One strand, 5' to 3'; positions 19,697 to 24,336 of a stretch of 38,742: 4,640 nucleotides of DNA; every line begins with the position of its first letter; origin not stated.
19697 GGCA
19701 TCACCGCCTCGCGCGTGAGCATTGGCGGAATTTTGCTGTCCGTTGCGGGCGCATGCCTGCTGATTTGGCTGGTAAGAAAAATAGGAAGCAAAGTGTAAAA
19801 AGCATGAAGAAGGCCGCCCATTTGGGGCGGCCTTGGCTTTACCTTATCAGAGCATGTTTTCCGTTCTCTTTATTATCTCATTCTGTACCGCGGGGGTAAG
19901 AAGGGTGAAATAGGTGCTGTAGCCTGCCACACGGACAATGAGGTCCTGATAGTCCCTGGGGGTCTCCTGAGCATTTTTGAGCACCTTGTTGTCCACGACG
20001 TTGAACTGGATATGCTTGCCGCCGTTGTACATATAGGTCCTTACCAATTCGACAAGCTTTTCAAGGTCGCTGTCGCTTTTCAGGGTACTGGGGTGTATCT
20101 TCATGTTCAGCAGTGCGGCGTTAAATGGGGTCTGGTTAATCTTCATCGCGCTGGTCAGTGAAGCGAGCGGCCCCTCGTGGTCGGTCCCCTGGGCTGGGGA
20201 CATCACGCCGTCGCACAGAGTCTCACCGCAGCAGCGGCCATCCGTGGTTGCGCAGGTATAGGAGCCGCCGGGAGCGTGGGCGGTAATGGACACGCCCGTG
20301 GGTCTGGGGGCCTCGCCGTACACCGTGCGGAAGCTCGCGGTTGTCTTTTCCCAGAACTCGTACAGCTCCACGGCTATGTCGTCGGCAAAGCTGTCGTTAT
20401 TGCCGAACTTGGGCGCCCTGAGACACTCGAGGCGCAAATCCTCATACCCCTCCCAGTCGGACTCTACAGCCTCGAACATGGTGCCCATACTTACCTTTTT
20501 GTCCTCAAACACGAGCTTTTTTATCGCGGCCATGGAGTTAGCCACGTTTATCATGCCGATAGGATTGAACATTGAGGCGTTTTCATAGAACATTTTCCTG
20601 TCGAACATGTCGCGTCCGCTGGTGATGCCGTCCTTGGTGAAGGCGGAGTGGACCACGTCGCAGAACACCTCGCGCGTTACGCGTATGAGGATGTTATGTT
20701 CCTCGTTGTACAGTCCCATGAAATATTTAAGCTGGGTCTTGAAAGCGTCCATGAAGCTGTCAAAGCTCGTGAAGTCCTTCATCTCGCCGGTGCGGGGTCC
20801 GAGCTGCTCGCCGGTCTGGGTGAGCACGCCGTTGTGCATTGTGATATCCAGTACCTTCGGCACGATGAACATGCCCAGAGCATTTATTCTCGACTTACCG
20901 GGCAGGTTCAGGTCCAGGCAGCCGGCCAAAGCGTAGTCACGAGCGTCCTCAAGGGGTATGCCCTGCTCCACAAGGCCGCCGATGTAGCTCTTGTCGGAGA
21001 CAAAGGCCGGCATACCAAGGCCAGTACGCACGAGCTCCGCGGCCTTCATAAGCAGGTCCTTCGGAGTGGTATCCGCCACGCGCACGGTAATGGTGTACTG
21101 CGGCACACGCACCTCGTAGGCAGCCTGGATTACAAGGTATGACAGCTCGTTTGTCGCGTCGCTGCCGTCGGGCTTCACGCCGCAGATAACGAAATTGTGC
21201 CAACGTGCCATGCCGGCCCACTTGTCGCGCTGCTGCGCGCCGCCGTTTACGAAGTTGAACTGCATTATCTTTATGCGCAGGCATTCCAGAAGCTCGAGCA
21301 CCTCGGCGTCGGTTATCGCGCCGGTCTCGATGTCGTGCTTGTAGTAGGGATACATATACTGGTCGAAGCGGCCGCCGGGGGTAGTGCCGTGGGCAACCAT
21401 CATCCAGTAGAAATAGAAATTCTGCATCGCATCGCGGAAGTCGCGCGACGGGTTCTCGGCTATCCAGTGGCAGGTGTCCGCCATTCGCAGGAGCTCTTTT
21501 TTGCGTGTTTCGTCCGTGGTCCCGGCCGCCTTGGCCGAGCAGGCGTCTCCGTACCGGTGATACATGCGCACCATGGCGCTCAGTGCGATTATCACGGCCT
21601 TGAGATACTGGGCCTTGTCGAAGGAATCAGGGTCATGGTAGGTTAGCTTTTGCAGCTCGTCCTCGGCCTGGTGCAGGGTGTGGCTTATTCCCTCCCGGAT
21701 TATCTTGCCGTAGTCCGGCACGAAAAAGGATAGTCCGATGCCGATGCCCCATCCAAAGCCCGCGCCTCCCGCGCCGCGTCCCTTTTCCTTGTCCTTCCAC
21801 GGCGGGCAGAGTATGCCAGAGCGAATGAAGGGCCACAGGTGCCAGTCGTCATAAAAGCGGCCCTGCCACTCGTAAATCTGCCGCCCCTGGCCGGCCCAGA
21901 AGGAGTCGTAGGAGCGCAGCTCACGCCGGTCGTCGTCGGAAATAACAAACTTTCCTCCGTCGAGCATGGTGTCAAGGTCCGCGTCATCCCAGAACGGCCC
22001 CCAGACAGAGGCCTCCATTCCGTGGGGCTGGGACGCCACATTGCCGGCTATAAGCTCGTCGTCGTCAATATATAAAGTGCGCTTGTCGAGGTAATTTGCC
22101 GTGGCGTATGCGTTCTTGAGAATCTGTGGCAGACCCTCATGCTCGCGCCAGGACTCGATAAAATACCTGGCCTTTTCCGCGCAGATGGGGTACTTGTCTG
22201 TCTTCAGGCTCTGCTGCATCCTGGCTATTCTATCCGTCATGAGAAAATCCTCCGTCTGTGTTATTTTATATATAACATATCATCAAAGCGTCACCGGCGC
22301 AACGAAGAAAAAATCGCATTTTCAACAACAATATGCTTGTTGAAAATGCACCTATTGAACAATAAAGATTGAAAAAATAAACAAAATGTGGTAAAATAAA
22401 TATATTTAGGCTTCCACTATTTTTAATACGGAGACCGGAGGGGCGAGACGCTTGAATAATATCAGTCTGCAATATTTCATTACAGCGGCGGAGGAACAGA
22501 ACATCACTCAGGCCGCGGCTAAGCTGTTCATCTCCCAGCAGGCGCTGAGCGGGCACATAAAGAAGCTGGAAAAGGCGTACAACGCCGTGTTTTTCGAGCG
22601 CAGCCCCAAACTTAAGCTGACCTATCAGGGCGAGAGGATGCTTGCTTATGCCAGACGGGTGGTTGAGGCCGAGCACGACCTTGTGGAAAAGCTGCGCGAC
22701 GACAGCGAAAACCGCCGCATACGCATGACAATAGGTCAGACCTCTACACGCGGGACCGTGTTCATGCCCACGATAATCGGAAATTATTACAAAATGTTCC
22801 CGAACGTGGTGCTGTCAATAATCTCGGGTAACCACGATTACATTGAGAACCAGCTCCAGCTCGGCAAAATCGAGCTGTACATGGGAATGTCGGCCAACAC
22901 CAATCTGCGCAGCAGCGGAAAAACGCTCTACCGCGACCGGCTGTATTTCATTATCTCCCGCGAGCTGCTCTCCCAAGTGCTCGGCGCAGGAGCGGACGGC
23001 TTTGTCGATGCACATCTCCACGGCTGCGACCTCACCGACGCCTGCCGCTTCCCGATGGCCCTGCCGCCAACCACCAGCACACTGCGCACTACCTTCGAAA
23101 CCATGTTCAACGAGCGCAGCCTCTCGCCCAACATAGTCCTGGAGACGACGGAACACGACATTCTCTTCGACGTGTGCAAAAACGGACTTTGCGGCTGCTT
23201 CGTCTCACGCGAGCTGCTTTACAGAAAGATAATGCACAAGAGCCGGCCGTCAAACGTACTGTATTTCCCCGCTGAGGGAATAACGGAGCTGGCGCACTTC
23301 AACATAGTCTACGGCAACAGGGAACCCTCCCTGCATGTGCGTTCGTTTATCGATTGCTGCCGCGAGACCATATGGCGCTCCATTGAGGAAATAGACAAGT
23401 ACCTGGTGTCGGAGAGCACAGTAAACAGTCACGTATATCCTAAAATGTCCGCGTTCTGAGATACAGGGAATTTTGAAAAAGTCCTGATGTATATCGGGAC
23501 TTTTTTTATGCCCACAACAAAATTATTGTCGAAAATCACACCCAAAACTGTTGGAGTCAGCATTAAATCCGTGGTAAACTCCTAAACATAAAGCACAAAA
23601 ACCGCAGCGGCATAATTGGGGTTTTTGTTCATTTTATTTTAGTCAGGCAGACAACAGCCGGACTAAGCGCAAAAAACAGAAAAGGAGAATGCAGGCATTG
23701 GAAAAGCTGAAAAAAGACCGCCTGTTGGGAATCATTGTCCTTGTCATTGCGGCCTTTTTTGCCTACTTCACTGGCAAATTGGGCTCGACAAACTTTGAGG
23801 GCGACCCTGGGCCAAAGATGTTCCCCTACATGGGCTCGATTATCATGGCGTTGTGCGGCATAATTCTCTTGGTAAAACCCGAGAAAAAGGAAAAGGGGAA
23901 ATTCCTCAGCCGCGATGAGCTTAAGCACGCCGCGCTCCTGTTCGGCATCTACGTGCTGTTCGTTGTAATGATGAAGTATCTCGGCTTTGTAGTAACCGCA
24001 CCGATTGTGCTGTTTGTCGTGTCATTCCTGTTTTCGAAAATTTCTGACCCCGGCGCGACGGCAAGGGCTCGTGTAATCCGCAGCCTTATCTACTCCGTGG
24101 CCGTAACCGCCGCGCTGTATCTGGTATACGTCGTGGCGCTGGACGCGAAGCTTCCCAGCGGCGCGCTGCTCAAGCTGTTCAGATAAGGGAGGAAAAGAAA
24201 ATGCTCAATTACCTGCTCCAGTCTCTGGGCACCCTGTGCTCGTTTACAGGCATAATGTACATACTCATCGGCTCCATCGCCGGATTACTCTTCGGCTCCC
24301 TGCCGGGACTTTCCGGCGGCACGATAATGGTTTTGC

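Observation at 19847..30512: Two glycyl radical enzyme paralogues bracketing a LysR regulator and a TctBAC transporter, with one activase: candidate uncharacterised anaerobic catabolic locus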

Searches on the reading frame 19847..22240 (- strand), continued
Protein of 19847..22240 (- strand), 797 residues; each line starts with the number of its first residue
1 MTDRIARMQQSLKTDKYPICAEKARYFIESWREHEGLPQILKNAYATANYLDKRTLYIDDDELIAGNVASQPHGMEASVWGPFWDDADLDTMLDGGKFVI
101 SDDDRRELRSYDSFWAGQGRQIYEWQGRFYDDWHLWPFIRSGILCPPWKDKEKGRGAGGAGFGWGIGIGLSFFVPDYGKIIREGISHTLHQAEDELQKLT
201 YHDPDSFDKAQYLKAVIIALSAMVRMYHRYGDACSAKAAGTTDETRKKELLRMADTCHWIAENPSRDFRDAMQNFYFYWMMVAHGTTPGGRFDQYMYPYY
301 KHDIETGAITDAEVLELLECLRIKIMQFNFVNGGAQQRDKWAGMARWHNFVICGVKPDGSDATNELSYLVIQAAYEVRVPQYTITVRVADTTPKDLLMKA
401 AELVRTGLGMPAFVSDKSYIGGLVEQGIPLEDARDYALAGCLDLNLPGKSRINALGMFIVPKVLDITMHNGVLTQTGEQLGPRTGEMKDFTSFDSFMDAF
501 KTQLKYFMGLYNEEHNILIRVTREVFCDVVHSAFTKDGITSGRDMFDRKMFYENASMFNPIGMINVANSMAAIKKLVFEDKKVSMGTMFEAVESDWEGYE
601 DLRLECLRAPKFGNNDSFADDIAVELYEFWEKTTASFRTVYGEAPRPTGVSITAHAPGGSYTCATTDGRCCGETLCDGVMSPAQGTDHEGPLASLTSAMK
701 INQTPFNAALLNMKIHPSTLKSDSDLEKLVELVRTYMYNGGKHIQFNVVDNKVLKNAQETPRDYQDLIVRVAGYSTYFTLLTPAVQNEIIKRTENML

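Call 78: list_cluster_members(proteins=[P0007, P0125, P0016, P0129, P0036])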
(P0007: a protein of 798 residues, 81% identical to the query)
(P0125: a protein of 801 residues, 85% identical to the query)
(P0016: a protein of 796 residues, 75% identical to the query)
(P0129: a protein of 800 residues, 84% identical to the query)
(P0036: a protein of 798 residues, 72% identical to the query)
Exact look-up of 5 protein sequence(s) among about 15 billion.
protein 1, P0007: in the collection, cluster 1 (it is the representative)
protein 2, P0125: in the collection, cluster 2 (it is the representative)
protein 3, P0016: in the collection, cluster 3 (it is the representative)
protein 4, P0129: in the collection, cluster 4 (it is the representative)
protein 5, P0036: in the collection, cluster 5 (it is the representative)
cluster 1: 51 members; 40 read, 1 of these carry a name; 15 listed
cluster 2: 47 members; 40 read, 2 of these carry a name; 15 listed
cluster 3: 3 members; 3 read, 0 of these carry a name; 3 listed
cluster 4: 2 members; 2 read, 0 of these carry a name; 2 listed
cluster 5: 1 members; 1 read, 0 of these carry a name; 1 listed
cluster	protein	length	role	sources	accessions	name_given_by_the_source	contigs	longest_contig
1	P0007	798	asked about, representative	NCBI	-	-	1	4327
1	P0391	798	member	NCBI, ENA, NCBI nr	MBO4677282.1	MAG: hypothetical protein J5633_07035 [Oscillospiraceae bacterium] | hypothetical protein [Oscillospiraceae bacterium]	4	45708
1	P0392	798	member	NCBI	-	-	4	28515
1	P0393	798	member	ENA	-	-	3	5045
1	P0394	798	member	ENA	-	-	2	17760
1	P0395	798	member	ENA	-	-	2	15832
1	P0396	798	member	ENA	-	-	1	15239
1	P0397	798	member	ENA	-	-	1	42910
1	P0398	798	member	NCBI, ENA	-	-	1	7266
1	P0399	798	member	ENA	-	-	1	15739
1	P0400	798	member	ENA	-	-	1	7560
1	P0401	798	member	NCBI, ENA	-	-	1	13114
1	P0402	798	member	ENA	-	-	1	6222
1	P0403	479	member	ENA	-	-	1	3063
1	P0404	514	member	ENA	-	-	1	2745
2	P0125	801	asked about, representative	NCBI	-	-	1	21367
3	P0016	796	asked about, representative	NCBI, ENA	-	-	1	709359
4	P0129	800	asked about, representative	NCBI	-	-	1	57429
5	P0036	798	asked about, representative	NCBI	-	-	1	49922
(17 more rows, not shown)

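Call 96: search_protein_families(library=ncbifam, max_evalue=0.00001, proteins=[L085:13896-15002:+, L004:8578-9957:+, L085:12475-13779:+, L001:16159-17325:+, L001:17327-18682:+, L085:5426-7027:-])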
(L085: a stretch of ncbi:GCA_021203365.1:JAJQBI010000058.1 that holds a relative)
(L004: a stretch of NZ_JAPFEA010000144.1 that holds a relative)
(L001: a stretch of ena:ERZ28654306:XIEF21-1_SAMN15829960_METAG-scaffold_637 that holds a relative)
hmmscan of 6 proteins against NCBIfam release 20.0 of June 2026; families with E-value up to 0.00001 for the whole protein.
L085:13896-15002:+ (368 aa): 0 families

L004:8578-9957:+ (459 aa): 3 families
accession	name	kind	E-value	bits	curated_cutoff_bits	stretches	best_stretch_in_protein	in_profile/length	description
NF042438.1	PrpD_hiGCgrampos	equivalog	1.9e-09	36.6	950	1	55-226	69-237/499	2-methylcitrate dehydratase PrpD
NF006943.0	PRK09425.1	equivalog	4.5e-09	35.6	575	1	10-392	19-403/480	bifunctional 2-methylcitrate dehydratase/aconitate hydratase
TIGR02330.1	prpD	equivalog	4.2e-08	32.4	458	1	66-398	63-397/468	2-methylcitrate dehydratase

L085:12475-13779:+ (434 aa): 0 families

L001:16159-17325:+ (388 aa): 4 families
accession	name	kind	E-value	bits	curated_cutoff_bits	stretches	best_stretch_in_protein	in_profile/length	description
NF052456.1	HyiscapDhHadC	equivalog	7.6e-30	104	700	1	19-381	11-369/372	(R)-2-hydroxyisocaproyl-CoA dehydratase subunit beta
TIGR03190.1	benz_CoA_bzdN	equivalog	7.1e-29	100.7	453.8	1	13-358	4-347/377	benzoyl-CoA reductase, bzd-type, subunit N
NF040772.1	double_cubane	equivalog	1.1e-24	87.2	350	1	28-332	13-321/372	double-cubane-cluster-containing anaerobic reductase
TIGR02263.1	benz_CoA_red_C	equivalog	9.5e-20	70.9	421.15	1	26-362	19-359/380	benzoyl-CoA reductase subunit C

L001:17327-18682:+ (451 aa): 4 families
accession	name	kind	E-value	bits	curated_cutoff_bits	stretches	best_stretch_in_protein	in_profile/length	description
NF052455.1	HyiscapDhHadB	equivalog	4.6e-25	88.1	750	1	185-433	145-389/398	(R)-2-hydroxyisocaproyl-CoA dehydratase subunit alpha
TIGR03191.1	benz_CoA_bzdO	equivalog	8.2e-17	61.5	448.6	1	164-327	132-292/430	benzoyl-CoA reductase, bzd-type, subunit O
NF040772.1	double_cubane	equivalog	2.2e-15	56.6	350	1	187-415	123-352/372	double-cubane-cluster-containing anaerobic reductase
TIGR02260.1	benz_CoA_red_B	equivalog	3e-08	32.7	486.55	1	90-433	78-408/413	benzoyl-CoA reductase subunit B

L085:5426-7027:- (533 aa): 1 family
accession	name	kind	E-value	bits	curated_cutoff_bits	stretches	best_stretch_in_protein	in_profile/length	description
NF058503.1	SprTransRegAdeR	equivalog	1.5e-07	30.8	700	1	278-493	179-390/403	sporulation transcriptional activator AdeR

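Call 97: predict_structure(alignment_id=A2)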
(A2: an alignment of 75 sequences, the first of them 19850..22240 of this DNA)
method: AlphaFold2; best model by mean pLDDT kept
length: 797 residues; sequences in the alignment: 75
mean_pLDDT: 90.5   pTM: 0.91
mean pLDDT of the five models: 90.5, 89.1, 88.7, 87.0, 86.5
residues with pLDDT >= 90: 542; 70-90: 224; 50-70: 29; < 50: 2
segments of 3 or more residues with pLDDT < 50: none
pLDDT, mean of each block of 10 residues (from residue 1): 90 87 96 94 96 96 94 89 87 84 95 83 86 91 88 80 72 89 96 97 93 98 98 98 97 98 98 95 81 97 98 97 87 75 68 95 97 85 86 96 80 93 96 92 89 90 97 92 97 98 98 95 88 92 92 94 96 98 98 97 97 96 98 97 92 75 93 84 85 93 92 79 93 94 82 89 80 70 78 65
secondary structure, 60 per line:
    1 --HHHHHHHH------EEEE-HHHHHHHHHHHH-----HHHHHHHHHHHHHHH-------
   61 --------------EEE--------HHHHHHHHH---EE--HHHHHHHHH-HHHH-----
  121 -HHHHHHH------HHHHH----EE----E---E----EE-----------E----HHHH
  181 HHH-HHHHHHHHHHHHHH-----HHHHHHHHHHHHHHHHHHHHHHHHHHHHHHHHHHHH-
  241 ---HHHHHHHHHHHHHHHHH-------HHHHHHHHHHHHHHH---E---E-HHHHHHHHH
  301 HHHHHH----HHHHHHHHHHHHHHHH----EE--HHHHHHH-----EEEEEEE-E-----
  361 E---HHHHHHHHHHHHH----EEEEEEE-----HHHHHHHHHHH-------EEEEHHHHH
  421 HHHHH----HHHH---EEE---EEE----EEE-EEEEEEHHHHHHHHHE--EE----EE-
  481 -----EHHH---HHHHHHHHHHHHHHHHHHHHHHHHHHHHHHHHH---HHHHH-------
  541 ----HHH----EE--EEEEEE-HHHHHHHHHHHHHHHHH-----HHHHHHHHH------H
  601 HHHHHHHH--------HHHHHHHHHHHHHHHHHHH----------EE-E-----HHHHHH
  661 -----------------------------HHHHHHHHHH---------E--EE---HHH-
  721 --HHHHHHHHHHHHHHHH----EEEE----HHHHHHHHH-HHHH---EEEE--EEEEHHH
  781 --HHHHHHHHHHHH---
elements in order (helices of 4 or more, strands of 3 or more residues): H3-10 E17-20 H22-33 H39-53 E75-77 H86-94 H102-110 H112-115 H122-128 H135-139 H177-183 H185-198 H204-239 H244-260 H268-282 H292-306 H311-326 H335-341 E347-353 H365-377 E382-388 H394-404 E412-415 H416-425 H430-433 E437-439 E443-445 E450-452 E454-459 H460-468 H493-525 H529-533 E556-561 H563-579 H585-593 H600-608 H617-635 H655-660 H690-699 H723-738 E743-746 H751-759 H761-764 E768-771 E774-777 H783-794

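Call 99: fold_search(model_id=the predicted structure, library=pdb)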
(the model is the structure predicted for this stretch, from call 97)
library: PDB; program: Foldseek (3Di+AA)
matches with E <= 10: 378; with E <= 0.001: 61
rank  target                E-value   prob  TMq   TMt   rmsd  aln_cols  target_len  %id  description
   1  1r8w_A                6.7e-57  1.00  0.90  0.91   2.9       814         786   31  Native structure of the B12-independent glycerol dehydratase from clostridium butyricum (released 2004-06-01)
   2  9rco_A                1.1e-56  1.00  0.89  0.90   3.1       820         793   30  1,2-propanediol dehydratase with 0.1 % glycerol additive (released 2025-06-11)
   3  5i2g_A                1.3e-55  1.00  0.90  0.90   2.8       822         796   30  1,2-propanediol Dehydration in Roseburia inulinivorans; Structural Basis for Substrate and Enantiomer Selectivity (released 2016-06-01)
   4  9rcp_C                1.4e-55  1.00  0.89  0.90   3.1       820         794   30  1,2-propanediol dehydratase with 0.1 % 1,3-propanediol additive (released 2025-06-11)
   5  9rcp_B                1.4e-55  1.00  0.89  0.90   3.2       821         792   30  1,2-propanediol dehydratase with 0.1 % 1,3-propanediol additive (released 2025-06-11)
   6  6vxc_A                3.1e-55  1.00  0.92  0.92   3.0       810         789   29  Crystal structure of hydroxyproline dehydratase (HypD) from Clostridioides difficile (released 2020-04-08)
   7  5i2g_B                4.7e-55  1.00  0.90  0.90   2.9       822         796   30  1,2-propanediol Dehydration in Roseburia inulinivorans; Structural Basis for Substrate and Enantiomer Selectivity (released 2016-06-01)
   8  5a0u_A                6.6e-55  1.00  0.90  0.90   2.9       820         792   29  Structure of CutC choline lyase choline bound form from Klebsiella pneumoniae. (released 2015-07-29)
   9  9rcq_A                9.3e-55  1.00  0.89  0.88   3.2       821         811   30  1,2-propanediol dehydratase with no ligand additives (released 2025-06-11)
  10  5a0u_B                1.7e-54  1.00  0.91  0.91   3.0       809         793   30  Structure of CutC choline lyase choline bound form from Klebsiella pneumoniae. (released 2015-07-29)
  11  5i2a_A                2.0e-54  1.00  0.90  0.86   3.0       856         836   29  1,2-propanediol Dehydration in Roseburia inulinivorans; Structural Basis for Substrate and Enantiomer Selectivity (released 2016-06-01)
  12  5i2a_B                3.2e-54  1.00  0.90  0.86   2.9       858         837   29  1,2-propanediol Dehydration in Roseburia inulinivorans; Structural Basis for Substrate and Enantiomer Selectivity (released 2016-06-01)
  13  9f3x_C                4.7e-54  1.00  0.91  0.91   3.1       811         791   30  CutC choline lyase in complex with cyclopropylcholine (released 2024-05-08)
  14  9r0v_A                6.3e-54  1.00  0.90  0.90   3.2       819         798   29  CutC IN COMPLEX WITH Inhibitor (released 2026-02-11)
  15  5a0u_H                1.4e-53  1.00  0.91  0.91   3.0       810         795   30  Structure of CutC choline lyase choline bound form from Klebsiella pneumoniae. (released 2015-07-29)
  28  8id1                  1.0e-51  1.00  0.90  0.92   3.0       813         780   30  Crystal structure of N-Methyl-cis-4-hydroxy-L-proline dehydratase in Intestinibacter bartlettii (released 2024-03-27)
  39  8id7                  8.3e-51  1.00  0.92  0.91   2.9       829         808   29  Crystal structure of YbiW in complex with 1,5-anhydroglucitol-6-phosphate in Escherichia coli (released 2024-10-02)
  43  8id0                  5.9e-50  1.00  0.89  0.92   2.9       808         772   27  Crystal structure of PflD bound to 1,5-anhydromannitol-6-phosphate in Streptococcus dysgalactiae subsp. equisimilis (released 2024-10-02)
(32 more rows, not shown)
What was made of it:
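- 19847..22240 (-): GRE1, a 797-aa glycyl radical enzyme of the CxD clade (C441, D443, G773). AlphaFold pLDDT is 90.5, with TM 0.90-0.92 to GDH, PD, HypD and CutC (calls 97, 99).
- On Glycyl radical enzyme superfamily (PFL-like division): The AlphaFold model has pLDDT 90.5 and TM about 0.9 to solved GREs (calls 97, 99).
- On X-succinate synthases: TM to BSS is 0.80-0.86 (call 99).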

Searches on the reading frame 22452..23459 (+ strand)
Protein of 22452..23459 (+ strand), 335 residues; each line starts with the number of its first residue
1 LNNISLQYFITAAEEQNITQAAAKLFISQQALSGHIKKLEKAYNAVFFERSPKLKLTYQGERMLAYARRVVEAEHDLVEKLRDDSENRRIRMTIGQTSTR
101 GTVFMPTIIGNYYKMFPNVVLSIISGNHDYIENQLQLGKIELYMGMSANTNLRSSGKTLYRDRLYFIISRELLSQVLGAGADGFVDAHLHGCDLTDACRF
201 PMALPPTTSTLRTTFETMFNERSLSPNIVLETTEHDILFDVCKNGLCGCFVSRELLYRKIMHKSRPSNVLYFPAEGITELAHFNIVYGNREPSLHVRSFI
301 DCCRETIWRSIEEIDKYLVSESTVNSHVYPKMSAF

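Call 8: search_protein_families(library=pfam, proteins=[window:22452-23459:+])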
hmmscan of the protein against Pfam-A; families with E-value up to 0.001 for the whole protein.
window:22452-23459:+ (335 aa): 2 families
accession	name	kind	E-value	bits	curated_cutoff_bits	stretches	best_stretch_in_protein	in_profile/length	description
PF03466.25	LysR_substrate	-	1.1e-15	58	28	1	91-306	7-207/209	LysR substrate binding domain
PF00126.33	HTH_1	-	1.3e-15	57.5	26.6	1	6-61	4-60/60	Bacterial regulatory helix-turn-helix protein, lysR family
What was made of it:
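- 22452..23459 (+): LysR-type regulator, divergent from GRE1 (TTG start). Pfam HTH_1 and LysR_substrate (call 8).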

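Call 9: search_protein_families(library=ncbifam, proteins=[window:22452-23459:+])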
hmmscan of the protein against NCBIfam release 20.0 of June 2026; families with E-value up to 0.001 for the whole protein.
window:22452-23459:+ (335 aa): 49 families (the best 25 are shown)
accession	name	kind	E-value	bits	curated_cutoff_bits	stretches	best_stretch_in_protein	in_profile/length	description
NF040786.1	LysR_Sec_metab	equivalog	1.6e-27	96.3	250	1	1-304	1-295/298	selenium metabolism-associated LysR family transcriptional regulator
NF058504.1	TransRegCcpCBac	equivalog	1.3e-23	83.8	400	1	3-167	3-167/287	transcriptional regulator CcpC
NF008416.0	PRK11242.1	equivalog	2.1e-23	83.1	277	1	5-245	5-235/300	transcriptional regulator CynR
TIGR02424.1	TF_pcaQ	equivalog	3e-23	82.2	303.8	1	6-225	8-218/300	pca operon transcription factor PcaQ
NF047520.1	trans_act_CidR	equivalog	6.8e-23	81.3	415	1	5-168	5-169/292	cidABC operon transcriptional activator CidR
TIGR03339.1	phn_lysR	subfamily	2.9e-22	79.2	341.1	1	6-233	2-215/279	aminoethylphosphonate catabolism associated LysR family transcriptional regulator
NF050018.1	StrsTransRegOxyRFcella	equivalog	2.8e-21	76.3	500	1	1-171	1-172/289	oxidative stress transcriptional regulator OxyR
NF045775.1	acetoin_reg_AlsR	exception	1.7e-19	70.4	430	1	5-302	5-287/290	acetoin biosynthesis transcriptional regulator AlsR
NF053705.1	TransRegGltCGpos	equivalog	9e-19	67.8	350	1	4-170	4-172/300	glutamate biosynthesis transcriptional regulator GltC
NF007385.0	PRK09906.1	equivalog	1.3e-18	67.2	356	1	5-305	5-289/296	DNA-binding transcriptional regulator HcaR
NF009327.0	PRK12684.1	subfamily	2.7e-18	66.2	402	1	7-144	7-147/313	CysB family HTH-type transcriptional regulator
NF041036.1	decaheme_TF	subfamily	5.2e-18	65.5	210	1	3-116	3-115/301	multiheme cytochrome-associated LysR family transcriptional regulator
NF009324.0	PRK12679.1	equivalog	1.6e-16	60.3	491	1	12-249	13-241/316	HTH-type transcriptional regulator Cbl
NF009326.0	PRK12681.1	equivalog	2.3e-16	60.2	436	1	6-246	6-238/324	HTH-type transcriptional regulator CysB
NF047354.1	trans_reg_GltC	equivalog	1.9e-15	57.2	300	1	5-144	5-144/290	glutamate biosynthesis transcriptional regulator GltC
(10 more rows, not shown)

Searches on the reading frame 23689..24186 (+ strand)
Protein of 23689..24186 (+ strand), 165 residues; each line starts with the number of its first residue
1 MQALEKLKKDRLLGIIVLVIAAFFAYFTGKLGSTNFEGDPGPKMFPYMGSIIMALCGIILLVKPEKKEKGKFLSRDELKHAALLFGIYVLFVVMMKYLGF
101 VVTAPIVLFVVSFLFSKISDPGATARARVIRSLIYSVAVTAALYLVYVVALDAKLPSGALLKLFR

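Call 8: search_protein_families(library=pfam, proteins=[window:23689-24186:+])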
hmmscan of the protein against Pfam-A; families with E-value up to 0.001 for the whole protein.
window:23689-24186:+ (165 aa): 1 family
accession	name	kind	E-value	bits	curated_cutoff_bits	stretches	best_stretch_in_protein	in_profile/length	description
PF07331.16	TctB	-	4e-22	79.3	29.1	1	12-156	2-137/137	Tripartite tricarboxylate transporter TctB family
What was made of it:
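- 23689..24186 (+): TctB small membrane subunit. Pfam TctB 4e-22 (call 8).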

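Call 9: search_protein_families(library=ncbifam, proteins=[window:23689-24186:+])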
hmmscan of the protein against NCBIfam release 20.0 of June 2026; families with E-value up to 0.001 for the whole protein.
window:23689-24186:+ (165 aa): 0 families
